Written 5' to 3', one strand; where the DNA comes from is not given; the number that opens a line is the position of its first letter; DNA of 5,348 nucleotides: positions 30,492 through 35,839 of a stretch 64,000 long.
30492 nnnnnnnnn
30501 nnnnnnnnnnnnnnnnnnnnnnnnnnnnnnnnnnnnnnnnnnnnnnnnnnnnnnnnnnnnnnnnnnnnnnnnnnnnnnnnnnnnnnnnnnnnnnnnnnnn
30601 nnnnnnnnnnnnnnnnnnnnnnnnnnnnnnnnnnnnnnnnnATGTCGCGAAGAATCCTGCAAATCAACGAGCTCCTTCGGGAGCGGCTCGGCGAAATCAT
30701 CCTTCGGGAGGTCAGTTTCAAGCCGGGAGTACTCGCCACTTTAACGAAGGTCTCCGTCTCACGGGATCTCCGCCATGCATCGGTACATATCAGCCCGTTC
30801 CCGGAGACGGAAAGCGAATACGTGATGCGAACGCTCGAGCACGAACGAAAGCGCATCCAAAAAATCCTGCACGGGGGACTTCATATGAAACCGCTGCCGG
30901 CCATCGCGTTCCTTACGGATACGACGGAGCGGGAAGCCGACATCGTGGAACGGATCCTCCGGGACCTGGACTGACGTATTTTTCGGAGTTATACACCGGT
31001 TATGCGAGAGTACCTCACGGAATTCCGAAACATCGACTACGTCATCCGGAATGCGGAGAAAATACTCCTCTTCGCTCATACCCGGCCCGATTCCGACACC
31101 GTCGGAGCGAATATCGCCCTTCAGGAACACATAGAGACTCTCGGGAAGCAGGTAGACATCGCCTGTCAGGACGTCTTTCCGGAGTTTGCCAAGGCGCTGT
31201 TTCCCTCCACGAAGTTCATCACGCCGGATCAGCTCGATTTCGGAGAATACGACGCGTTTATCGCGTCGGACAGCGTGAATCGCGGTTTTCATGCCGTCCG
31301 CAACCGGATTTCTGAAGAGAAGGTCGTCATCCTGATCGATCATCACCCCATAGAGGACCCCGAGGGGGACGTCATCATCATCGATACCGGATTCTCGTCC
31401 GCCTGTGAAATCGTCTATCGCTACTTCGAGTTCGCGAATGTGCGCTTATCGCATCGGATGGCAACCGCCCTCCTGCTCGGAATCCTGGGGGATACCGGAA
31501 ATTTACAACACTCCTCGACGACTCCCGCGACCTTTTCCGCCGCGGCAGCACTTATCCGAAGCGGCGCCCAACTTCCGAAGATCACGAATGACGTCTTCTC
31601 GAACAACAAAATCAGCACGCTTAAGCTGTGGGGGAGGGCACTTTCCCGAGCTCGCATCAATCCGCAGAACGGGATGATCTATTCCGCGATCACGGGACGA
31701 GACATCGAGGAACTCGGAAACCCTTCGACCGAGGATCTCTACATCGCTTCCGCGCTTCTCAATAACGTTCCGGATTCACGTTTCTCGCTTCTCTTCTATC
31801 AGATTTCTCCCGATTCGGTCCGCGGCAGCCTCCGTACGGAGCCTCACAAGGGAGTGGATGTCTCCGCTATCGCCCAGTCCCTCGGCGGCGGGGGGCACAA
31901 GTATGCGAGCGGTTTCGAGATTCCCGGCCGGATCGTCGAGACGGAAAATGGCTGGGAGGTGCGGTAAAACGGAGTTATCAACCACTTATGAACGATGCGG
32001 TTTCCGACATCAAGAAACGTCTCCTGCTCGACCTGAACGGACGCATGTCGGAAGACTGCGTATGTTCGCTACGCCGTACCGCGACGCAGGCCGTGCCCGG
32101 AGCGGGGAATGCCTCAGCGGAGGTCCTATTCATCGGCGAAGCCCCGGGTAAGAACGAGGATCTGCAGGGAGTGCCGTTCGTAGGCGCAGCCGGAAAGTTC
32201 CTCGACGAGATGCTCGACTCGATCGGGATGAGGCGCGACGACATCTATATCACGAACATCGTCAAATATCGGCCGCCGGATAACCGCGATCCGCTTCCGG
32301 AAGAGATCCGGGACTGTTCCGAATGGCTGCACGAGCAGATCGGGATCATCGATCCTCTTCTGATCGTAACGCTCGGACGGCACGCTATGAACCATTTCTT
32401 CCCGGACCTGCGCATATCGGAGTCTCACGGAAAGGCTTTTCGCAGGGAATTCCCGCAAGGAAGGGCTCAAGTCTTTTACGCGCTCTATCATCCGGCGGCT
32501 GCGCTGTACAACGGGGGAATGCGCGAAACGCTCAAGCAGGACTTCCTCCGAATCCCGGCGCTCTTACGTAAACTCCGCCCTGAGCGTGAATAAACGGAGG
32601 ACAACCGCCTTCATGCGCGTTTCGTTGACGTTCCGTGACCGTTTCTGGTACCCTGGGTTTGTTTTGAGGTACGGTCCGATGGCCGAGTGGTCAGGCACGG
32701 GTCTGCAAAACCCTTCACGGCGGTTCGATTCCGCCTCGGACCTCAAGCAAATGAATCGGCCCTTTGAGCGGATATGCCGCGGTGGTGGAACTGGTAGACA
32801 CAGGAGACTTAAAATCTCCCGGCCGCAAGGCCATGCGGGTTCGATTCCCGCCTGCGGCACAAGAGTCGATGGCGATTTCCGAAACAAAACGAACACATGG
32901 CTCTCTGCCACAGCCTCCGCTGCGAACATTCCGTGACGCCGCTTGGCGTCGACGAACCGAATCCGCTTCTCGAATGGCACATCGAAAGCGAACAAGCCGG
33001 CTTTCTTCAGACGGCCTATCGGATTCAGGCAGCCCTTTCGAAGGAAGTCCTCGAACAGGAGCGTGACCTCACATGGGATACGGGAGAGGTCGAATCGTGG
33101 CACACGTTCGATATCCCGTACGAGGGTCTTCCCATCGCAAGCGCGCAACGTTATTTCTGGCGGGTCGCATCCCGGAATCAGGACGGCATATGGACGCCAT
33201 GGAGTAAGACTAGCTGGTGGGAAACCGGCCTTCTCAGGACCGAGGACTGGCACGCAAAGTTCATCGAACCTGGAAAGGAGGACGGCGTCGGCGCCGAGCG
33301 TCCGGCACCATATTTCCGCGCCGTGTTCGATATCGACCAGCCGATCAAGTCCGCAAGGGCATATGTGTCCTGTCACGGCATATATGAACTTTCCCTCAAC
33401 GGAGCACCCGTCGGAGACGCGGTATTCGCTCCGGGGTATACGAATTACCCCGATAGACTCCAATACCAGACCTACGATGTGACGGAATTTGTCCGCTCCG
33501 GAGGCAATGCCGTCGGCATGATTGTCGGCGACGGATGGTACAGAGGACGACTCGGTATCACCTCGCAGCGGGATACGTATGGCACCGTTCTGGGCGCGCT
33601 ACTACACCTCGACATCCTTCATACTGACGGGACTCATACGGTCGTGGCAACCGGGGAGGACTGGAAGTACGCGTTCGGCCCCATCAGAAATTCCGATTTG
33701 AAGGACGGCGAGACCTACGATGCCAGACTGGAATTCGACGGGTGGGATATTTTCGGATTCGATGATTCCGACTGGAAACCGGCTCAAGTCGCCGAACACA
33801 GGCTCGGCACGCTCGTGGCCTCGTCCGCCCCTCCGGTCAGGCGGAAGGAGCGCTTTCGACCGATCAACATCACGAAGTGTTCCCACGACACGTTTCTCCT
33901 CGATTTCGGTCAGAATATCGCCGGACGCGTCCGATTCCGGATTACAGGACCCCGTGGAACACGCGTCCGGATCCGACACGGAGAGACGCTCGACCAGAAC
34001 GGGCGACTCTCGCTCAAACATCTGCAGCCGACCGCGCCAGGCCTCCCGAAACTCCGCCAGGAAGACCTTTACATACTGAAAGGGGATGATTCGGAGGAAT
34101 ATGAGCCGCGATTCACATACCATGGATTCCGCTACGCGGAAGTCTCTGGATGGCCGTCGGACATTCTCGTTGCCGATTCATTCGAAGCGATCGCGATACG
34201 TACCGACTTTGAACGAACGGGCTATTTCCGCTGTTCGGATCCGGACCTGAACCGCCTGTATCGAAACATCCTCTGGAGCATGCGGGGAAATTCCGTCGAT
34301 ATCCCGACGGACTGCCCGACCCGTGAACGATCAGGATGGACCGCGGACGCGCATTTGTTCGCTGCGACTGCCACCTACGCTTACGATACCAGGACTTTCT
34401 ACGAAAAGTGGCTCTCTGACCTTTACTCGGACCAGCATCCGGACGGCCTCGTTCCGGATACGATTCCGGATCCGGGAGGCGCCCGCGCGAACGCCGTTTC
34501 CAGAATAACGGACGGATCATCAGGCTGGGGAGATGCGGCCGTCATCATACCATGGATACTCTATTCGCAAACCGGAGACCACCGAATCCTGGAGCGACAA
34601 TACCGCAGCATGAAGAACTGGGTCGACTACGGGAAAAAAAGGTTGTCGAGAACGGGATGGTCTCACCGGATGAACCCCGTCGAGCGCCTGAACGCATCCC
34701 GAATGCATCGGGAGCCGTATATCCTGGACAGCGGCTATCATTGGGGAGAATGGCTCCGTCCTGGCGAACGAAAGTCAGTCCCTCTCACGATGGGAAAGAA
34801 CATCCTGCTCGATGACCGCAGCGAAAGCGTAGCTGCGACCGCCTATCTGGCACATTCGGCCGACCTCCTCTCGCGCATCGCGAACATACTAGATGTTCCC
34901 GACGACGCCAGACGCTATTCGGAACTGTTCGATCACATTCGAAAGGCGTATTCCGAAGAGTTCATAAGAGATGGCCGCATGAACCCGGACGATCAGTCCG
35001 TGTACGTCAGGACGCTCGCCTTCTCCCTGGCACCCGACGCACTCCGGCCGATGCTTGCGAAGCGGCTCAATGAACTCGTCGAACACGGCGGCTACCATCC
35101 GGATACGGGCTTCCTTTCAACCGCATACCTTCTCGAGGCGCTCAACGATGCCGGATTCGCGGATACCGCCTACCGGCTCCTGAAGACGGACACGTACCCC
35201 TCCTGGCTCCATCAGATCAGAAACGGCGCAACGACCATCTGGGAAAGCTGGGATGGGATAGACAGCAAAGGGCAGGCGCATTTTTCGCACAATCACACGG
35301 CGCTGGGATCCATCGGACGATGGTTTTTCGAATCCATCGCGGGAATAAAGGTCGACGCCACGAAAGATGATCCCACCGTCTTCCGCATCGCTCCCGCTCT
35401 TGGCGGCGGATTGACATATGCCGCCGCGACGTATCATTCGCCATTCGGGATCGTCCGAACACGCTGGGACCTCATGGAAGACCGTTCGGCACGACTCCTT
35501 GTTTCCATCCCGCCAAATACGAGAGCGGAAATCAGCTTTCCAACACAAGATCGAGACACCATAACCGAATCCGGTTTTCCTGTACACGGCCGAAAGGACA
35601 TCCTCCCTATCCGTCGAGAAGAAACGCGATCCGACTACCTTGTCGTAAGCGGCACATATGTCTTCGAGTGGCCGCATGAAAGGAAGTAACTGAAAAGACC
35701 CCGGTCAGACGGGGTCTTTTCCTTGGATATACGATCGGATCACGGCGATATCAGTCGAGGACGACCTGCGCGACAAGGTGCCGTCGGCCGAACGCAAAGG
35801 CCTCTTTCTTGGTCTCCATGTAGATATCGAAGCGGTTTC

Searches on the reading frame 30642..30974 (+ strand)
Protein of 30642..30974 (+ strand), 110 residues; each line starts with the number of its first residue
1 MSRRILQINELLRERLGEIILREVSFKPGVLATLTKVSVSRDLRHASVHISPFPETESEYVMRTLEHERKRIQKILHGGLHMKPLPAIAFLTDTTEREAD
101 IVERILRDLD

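Call 7: search_protein_families(library=pfam, proteins=[window:30642-30974:+])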
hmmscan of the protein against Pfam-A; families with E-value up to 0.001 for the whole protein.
window:30642-30974:+ (110 aa): 1 family
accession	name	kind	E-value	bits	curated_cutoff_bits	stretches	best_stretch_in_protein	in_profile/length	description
PF02033.23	RBFA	-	5.9e-17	62.3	34.7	1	5-106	2-105/105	Ribosome-binding factor A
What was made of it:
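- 30642..30974 (+): rbfA, the first protein-coding gene to the right. Pfam RBFA, E = 5.9e-17 (call 7).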

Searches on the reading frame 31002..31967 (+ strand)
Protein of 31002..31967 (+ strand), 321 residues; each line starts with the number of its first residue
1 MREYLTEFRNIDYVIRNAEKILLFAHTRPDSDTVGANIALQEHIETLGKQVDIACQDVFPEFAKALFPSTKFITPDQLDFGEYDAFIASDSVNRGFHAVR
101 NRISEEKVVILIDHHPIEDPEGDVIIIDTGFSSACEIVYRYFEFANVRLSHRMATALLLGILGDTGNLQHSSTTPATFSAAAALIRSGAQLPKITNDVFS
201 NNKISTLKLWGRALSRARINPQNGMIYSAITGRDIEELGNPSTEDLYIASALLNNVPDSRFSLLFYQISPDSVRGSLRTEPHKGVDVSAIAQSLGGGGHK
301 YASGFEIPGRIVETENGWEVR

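Call 7: search_protein_families(library=pfam, proteins=[window:31002-31967:+])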
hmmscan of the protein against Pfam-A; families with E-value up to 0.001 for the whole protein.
window:31002-31967:+ (321 aa): 2 families
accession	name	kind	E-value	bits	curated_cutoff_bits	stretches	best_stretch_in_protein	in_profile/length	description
PF01368.27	DHH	-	5.3e-14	53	28.1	1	20-161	1-125/125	DHH family, N-terminal domain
PF02272.25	DHHA1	-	8.5e-07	29.8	25.9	1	248-309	20-85/102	DHHA1 domain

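Call 10: find_encoding_contigs(protein=window:31002-31967:+, flank=10000, max_places=6)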
Protein window:31002-31967:+ (321 aa): 1 contig read that carries it; 1 place shown.
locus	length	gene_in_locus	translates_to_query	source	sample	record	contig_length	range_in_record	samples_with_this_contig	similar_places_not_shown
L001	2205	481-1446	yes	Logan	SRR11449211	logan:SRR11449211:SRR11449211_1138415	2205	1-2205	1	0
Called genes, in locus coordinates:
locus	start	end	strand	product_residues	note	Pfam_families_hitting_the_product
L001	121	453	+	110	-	PF02033:RBFA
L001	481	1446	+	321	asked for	PF01368:DHH, PF02272:DHHA1 (weak)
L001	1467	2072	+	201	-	PF03167:UDG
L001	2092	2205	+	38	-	?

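Call 31: find_related_loci(query=A1, collection=metagenome_contigs, flank=10000)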
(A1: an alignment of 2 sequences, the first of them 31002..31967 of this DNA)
Query A1 (321 aa) in metagenome_contigs; peptide patterns used: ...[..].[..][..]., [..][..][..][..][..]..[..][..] (x = any residue, [..] = any of these).
557 stretches matched a pattern; 128 encode a relative of the query (tblastn E <= 1e-3); the best 80 are kept; 80 distinct loci.
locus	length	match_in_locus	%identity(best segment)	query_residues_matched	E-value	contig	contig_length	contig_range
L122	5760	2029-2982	53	1-320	1e-116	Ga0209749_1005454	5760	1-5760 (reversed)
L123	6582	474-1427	52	1-320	2e-112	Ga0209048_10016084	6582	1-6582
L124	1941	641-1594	50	1-320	3e-116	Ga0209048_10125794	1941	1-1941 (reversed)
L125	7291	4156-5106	50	1-319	6e-109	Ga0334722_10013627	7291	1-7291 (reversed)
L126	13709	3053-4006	50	1-320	1e-108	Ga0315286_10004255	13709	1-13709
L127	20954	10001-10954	50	1-320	1e-108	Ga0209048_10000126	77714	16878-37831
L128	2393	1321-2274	51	1-320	4e-113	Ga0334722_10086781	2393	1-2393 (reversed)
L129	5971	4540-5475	51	7-320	7e-108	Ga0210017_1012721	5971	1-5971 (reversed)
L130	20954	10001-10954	51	1-320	2e-107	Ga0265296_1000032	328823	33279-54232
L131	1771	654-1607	51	1-320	1e-114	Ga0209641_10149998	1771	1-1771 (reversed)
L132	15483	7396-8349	50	1-320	2e-107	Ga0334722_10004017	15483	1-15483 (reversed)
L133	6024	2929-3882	50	1-320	3e-107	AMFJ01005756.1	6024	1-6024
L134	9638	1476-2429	49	1-320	5e-106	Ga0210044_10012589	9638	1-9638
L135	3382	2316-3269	49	1-320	4e-108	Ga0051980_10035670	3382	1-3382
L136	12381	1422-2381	47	1-321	1e-105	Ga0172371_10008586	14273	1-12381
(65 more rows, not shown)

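Call 41: search_protein_families(library=pfam, proteins=[L136:8241-9245:-], max_evalue=0.01)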
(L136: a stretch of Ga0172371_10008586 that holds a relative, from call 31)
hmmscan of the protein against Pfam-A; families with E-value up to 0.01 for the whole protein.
L136:8241-9245:- (335 aa): 1 family
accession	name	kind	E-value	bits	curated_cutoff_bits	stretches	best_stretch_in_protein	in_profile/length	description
PF17762.8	HTH_ParB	-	1.1e-08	35.6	22.6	1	138-211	14-88/102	ParB HTH domain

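Call 69: search_protein_families(library=ncbifam, proteins=[L136:8238-9233:-], max_evalue=0.01)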
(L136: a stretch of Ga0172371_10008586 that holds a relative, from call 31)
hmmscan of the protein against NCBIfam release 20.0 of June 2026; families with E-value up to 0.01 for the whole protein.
L136:8238-9233:- (331 aa): 1 family
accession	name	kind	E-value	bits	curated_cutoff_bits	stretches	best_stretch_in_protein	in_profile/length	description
TIGR04285.1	nucleoid_noc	exception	2.2e-05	23.9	315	1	143-235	117-210/255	nucleoid occlusion protein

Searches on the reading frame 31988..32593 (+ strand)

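Call 7: search_protein_families(library=pfam, proteins=[window:31988-32593:+])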
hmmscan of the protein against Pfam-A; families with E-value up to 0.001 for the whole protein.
window:31988-32593:+ (201 aa): 1 family
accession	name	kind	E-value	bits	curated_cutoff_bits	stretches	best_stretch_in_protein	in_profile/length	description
PF03167.25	UDG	-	1.5e-36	126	24.3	1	37-186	1-136/141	Uracil DNA glycosylase superfamily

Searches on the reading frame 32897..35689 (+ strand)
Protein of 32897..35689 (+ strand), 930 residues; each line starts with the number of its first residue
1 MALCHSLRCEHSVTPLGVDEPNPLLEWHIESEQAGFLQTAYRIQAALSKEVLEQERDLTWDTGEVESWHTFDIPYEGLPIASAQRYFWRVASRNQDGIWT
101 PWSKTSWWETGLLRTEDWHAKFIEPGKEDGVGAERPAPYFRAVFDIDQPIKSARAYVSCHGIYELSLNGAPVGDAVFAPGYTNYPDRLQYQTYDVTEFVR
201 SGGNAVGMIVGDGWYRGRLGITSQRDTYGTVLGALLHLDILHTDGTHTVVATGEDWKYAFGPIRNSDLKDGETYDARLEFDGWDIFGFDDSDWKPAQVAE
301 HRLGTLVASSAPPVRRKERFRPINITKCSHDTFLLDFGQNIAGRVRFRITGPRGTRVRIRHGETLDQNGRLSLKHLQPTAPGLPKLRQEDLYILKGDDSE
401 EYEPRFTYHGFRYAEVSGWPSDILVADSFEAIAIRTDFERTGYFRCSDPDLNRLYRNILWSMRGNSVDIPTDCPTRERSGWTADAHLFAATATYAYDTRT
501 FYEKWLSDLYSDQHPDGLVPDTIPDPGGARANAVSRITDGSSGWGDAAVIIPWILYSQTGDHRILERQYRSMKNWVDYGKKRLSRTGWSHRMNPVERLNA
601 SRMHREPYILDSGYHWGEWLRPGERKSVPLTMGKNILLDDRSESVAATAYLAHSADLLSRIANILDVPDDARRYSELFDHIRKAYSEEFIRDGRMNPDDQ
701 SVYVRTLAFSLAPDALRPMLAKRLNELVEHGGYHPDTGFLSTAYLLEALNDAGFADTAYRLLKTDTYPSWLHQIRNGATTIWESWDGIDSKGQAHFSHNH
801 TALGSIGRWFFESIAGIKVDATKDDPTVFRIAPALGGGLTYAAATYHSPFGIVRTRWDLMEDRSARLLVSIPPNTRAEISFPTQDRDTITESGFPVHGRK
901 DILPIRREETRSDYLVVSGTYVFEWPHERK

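Call 7: search_protein_families(library=pfam, proteins=[window:32897-35689:+])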
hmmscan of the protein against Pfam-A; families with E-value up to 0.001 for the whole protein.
window:32897-35689:+ (930 aa): 6 families
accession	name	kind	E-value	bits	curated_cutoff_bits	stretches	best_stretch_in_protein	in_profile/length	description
PF17389.8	Bac_rhamnosid6H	-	3.8e-99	332.6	24.5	1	439-814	1-339/339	Bacterial alpha-L-rhamnosidase 6 hairpin glycosidase domain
PF08531.16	Bac_rhamnosid_N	-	3.4e-56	190.2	25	1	149-318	2-172/172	Alpha-L-rhamnosidase N-terminal domain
PF25788.1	Ig_Rha78A_N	-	7.4e-32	110.2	27.4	1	5-113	2-104/105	Rha78A-like, N-terminal immunoglobulin domain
PF05592.18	Bac_rhamnosid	-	9.6e-28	96.5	22.2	1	327-434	2-101/102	Bacterial alpha-L-rhamnosidase concanavalin-like domain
PF17390.7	Bac_rhamnosid_C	-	1.1e-11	44.9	22.1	1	829-892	12-74/78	Bacterial alpha-L-rhamnosidase C-terminal domain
PF22422.2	MGH1-like_GH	-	0.00015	21.9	27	1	481-688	5-216/356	Mannosylglycerate hydrolase MGH1-like glycoside hydrolase domain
